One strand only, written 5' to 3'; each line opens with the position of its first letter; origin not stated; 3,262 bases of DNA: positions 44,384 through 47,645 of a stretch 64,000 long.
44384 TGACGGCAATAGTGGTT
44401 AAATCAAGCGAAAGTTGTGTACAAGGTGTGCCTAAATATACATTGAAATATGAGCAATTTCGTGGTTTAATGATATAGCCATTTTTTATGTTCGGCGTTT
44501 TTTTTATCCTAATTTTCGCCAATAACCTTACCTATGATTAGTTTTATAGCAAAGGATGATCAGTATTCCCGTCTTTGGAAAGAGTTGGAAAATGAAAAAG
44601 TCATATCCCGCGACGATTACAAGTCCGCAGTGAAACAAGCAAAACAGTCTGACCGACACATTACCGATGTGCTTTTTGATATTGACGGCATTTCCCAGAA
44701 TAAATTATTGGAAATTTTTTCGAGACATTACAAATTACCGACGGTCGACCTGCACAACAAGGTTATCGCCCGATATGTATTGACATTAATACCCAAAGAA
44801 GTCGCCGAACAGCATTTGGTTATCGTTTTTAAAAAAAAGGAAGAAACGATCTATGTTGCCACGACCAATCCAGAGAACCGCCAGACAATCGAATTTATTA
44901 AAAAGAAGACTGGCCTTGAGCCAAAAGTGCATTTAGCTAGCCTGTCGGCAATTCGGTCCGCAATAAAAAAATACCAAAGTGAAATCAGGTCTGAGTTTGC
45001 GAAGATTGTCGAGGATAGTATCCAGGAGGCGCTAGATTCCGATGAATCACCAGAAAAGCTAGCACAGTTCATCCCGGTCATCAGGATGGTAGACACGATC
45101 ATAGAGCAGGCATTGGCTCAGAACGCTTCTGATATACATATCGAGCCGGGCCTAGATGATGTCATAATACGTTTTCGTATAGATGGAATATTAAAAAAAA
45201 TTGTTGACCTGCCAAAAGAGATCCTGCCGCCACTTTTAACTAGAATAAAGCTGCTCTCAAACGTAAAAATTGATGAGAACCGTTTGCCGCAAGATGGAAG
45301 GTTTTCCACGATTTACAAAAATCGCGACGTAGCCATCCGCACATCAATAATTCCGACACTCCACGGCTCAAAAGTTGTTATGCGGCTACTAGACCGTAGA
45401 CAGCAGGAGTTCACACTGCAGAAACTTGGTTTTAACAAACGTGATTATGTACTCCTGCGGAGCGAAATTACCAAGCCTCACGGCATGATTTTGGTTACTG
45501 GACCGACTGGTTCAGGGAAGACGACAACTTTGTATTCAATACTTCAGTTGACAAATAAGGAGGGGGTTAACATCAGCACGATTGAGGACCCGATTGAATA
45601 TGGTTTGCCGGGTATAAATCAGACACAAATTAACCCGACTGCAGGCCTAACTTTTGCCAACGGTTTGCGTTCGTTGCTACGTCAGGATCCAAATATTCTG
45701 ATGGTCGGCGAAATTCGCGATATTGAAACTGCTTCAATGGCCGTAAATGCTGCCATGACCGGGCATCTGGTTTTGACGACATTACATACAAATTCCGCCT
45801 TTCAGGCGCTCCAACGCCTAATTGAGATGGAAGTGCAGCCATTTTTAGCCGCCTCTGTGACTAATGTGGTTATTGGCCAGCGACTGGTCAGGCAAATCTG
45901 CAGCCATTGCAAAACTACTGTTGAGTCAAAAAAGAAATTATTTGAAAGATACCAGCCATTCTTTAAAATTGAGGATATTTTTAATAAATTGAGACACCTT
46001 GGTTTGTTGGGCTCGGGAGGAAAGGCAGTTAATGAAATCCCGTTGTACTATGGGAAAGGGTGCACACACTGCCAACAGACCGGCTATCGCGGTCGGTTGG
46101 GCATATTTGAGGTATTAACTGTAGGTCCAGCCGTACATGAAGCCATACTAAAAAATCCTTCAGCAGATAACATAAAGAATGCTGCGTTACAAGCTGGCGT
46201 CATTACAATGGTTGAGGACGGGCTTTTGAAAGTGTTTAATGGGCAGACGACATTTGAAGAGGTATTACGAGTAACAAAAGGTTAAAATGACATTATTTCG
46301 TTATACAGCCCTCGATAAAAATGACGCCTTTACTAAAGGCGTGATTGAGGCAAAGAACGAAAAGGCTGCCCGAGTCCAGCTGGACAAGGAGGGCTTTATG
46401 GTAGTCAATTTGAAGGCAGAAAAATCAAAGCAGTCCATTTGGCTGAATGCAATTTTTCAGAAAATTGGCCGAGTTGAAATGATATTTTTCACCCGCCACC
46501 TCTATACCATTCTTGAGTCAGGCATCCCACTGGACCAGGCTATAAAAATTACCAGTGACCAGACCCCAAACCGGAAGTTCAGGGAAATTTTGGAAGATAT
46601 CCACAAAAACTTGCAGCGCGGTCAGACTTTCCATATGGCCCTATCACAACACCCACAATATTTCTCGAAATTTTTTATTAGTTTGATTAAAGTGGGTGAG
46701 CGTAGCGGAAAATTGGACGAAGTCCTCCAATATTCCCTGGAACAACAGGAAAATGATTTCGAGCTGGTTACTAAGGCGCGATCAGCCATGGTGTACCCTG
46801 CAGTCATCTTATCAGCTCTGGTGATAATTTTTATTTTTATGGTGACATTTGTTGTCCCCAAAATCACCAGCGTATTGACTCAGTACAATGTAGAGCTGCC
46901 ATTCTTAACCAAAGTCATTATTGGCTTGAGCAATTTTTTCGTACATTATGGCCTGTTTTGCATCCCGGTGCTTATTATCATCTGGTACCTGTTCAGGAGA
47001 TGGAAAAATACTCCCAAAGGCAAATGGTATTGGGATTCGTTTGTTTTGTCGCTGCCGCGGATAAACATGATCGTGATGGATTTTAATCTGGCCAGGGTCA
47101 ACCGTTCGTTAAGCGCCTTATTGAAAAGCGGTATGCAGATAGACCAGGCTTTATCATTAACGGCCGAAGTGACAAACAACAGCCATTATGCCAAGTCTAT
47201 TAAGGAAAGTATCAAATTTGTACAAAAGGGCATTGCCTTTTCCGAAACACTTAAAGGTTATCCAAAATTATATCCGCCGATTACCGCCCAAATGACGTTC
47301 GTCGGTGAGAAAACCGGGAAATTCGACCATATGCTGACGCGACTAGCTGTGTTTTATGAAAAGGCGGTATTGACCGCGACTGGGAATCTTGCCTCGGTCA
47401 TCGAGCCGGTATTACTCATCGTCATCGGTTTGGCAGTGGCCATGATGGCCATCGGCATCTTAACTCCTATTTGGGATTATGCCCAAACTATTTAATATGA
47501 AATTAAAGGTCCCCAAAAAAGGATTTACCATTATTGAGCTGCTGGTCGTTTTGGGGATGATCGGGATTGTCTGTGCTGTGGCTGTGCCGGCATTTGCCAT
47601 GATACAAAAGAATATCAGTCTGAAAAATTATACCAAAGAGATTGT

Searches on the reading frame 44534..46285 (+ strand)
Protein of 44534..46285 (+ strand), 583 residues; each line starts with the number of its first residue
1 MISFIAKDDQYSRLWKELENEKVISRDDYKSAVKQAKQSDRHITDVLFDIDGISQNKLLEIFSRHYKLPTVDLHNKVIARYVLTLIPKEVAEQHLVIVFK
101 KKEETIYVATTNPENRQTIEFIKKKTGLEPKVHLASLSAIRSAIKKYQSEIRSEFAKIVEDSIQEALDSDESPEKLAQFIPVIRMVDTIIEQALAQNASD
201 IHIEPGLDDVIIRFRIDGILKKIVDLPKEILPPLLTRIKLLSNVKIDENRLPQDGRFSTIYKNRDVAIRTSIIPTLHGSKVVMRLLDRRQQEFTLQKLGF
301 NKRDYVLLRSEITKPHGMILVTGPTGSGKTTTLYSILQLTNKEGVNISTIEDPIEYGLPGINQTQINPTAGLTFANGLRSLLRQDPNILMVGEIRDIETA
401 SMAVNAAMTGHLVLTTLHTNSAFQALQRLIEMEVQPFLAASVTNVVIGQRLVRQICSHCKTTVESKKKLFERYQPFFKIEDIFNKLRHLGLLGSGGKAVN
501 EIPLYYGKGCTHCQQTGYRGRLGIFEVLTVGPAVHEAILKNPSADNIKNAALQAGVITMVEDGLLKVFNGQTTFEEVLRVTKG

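Call 9: search_protein_families(library=pfam, proteins=[window:44534-46285:+], max_evalue=0.001)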
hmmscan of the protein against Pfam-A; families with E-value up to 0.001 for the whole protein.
window:44534-46285:+ (583 aa): 4 families
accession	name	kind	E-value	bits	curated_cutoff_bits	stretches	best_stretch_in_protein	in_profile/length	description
PF00437.27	T2SSE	-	3.9e-125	417.8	24.9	1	178-579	4-370/370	Type II/IV secretion system protein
PF05157.20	MshEN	-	1.6e-15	57.3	23.1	1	66-152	1-88/90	MshEN domain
PF13401.12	AAA_22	-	0.00032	21.4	27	0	315-346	4-33/130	AAA domain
PF20720.3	nSTAND3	-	0.00092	19.4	27.2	0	311-352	12-53/155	Novel STAND NTPase 3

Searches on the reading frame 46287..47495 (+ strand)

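Call 9: search_protein_families(library=pfam, proteins=[window:46287-47495:+], max_evalue=0.001)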
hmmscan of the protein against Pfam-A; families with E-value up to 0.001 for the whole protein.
window:46287-47495:+ (402 aa): 1 family
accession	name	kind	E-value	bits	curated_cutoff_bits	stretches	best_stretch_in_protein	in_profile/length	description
PF00482.28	T2SSF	-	7.8e-56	187.9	25.2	2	68-191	1-125/125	Type II secretion system (T2SS), protein F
